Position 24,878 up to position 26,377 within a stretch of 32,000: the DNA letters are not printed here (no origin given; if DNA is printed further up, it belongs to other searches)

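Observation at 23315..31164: Element-confined family of a perfect GC-rich palindrome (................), at least 12 copies in about 7.9 kb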

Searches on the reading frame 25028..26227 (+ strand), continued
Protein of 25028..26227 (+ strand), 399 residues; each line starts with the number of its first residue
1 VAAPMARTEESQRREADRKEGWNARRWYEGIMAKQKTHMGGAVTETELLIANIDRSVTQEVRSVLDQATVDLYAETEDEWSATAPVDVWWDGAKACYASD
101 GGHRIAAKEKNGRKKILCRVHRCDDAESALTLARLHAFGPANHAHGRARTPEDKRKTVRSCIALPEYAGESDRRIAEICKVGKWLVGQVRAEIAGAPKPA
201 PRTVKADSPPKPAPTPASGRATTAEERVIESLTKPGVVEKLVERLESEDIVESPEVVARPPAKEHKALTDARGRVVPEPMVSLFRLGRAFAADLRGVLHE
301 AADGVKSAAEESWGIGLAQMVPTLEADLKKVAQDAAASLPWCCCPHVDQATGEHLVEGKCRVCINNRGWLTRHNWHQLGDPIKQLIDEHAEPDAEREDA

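Call 100: fold_search(model_id=the predicted structure, library=pdb)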
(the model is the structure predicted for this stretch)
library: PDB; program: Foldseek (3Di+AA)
matches with E <= 10: 163; with E <= 0.001: 38
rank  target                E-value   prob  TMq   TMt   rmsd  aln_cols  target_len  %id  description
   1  7ng0                  6.4e-06  1.00  0.22  0.41  13.3       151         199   16  Crystal structure of N- and C-terminally truncated Geobacillus thermoleovorans nucleoid occlusion protein Noc (released 2021-02-17)
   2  7nfu_B                7.2e-06  1.00  0.28  0.47   5.1       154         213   16  Crystal structure of C-terminally truncated Geobacillus thermoleovorans nucleoid occlusion protein Noc (released 2021-02-17)
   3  6sdk_B                8.0e-06  1.00  0.21  0.38  13.1       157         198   15  Crystal structure of bacterial ParB dimer bound to CDP (released 2019-10-23)
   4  7bm8_A                1.3e-05  1.00  0.20  0.40  13.8       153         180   17  Crystal structure of the C-terminally truncated chromosome-partitioning protein ParB from Caulobacter crescentus compl (released 2021-04-28)
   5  7bnr_A                2.0e-05  1.00  0.21  0.39  13.6       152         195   17  Crystal structure of a ParB Q52A mutant from Myxococcus xanthus bound to CTPyS (released 2021-09-08)
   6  6sdk_A                2.2e-05  1.00  0.21  0.39  13.2       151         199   14  Crystal structure of bacterial ParB dimer bound to CDP (released 2019-10-23)
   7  7bnk_B                2.8e-05  1.00  0.21  0.39  13.4       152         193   17  Crystal structure of ParB from Myxococcus xanthus bound to CDP and Monothiophosphate (released 2021-09-08)
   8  7nfu_A                5.8e-05  1.00  0.28  0.46   5.9       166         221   16  Crystal structure of C-terminally truncated Geobacillus thermoleovorans nucleoid occlusion protein Noc (released 2021-02-17)
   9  7bnk_A                8.2e-05  1.00  0.21  0.39  13.7       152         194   16  Crystal structure of ParB from Myxococcus xanthus bound to CDP and Monothiophosphate (released 2021-09-08)
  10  8qa8_A                9.2e-05  1.00  0.18  0.32  13.1       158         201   14  Crystal structure of the C-terminally truncated transcriptional repressor protein KorB from the RK2 plasmid complexed  (released 2024-02-21)
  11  7ol9_B                1.2e-04  1.00  0.21  0.38  11.8       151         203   14  Crystal structure of C-terminally truncated Bacillus subtilis nucleoid occlusion protein (Noc) complexed to the Noc-bi (released 2022-03-09)
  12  1xw3                  1.4e-04  1.00  0.19  0.63   3.0        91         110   26  Crystal Structure of Human Sulfiredoxin (Srx) (released 2005-05-24)
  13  8qa9_A                1.4e-04  1.00  0.29  0.50   4.1       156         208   15  Crystal structure of the RK2 plasmid encoded co-complex of the C-terminally truncated transcriptional repressor protei (released 2024-02-21)
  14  8qa9_B                1.5e-04  1.00  0.28  0.49   4.1       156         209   15  Crystal structure of the RK2 plasmid encoded co-complex of the C-terminally truncated transcriptional repressor protei (released 2024-02-21)
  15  7bnr_B                1.5e-04  1.00  0.20  0.37  13.5       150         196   16  Crystal structure of a ParB Q52A mutant from Myxococcus xanthus bound to CTPyS (released 2021-09-08)
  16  8qa8_C                1.5e-04  1.00  0.19  0.34  12.9       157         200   15  Crystal structure of the C-terminally truncated transcriptional repressor protein KorB from the RK2 plasmid complexed  (released 2024-02-21)
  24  8qa8_F                2.5e-04  1.00  0.18  0.33  12.9       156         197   15  Crystal structure of the C-terminally truncated transcriptional repressor protein KorB from the RK2 plasmid complexed  (released 2024-02-21)
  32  8qa8_B                4.7e-04  1.00  0.19  0.33  13.1       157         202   15  Crystal structure of the C-terminally truncated transcriptional repressor protein KorB from the RK2 plasmid complexed  (released 2024-02-21)
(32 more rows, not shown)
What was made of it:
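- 25040..26227 (+): 395-aa protein with a ParB/Noc/KorB-like N-terminal domain plus helix-turn-helix, a disordered linker and a Cys-rich C-terminal domain. It is the leading candidate for the site-binding protein. Top Foldseek PDB hits are Noc 7ng0/7nfu, ParB 6sdk and KorB 8qa8/8qa9, with E = 6e-6 to 1e-4 (call 100).
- Closest known: KorB-OB. Same: The phage protein's predicted structure has these very proteins as its best structural matches (call 100).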

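Call 115: search_protein_representatives(alignment_id=A7)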
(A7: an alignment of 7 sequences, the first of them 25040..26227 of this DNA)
Query: 7 sequences, 376 profile positions. Proteins with E-value up to 0.001 (for the whole library): 17548; up to 1e-10: 11961; up to 1e-30: 244. The best 150 are listed.
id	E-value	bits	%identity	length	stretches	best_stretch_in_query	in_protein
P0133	5.6e-166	569.2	-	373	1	2-376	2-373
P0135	3.8e-157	540.2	-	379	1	5-375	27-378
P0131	1.8e-156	537.9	-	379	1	3-376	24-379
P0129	1.4e-150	518.5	-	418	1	10-374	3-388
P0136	4.2e-125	434.7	-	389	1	1-372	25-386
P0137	6.2e-121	421.0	-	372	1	8-368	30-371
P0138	3.1e-116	405.5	-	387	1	13-375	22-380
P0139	4.4e-108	378.7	-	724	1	11-374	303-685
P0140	9.7e-89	315.0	-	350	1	16-376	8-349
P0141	7.8e-86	305.5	-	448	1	11-368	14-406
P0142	3.7e-82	293.3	-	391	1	11-375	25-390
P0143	7.7e-80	285.7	-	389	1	12-371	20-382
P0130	6.9e-79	282.6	-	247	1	2-215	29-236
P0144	1.4e-73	265.1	-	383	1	17-372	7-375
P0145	9.0e-65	236.1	-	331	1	18-361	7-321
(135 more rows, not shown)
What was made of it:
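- The wider protein family is large: 244 clusters at E < 1e-30 (call 115).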
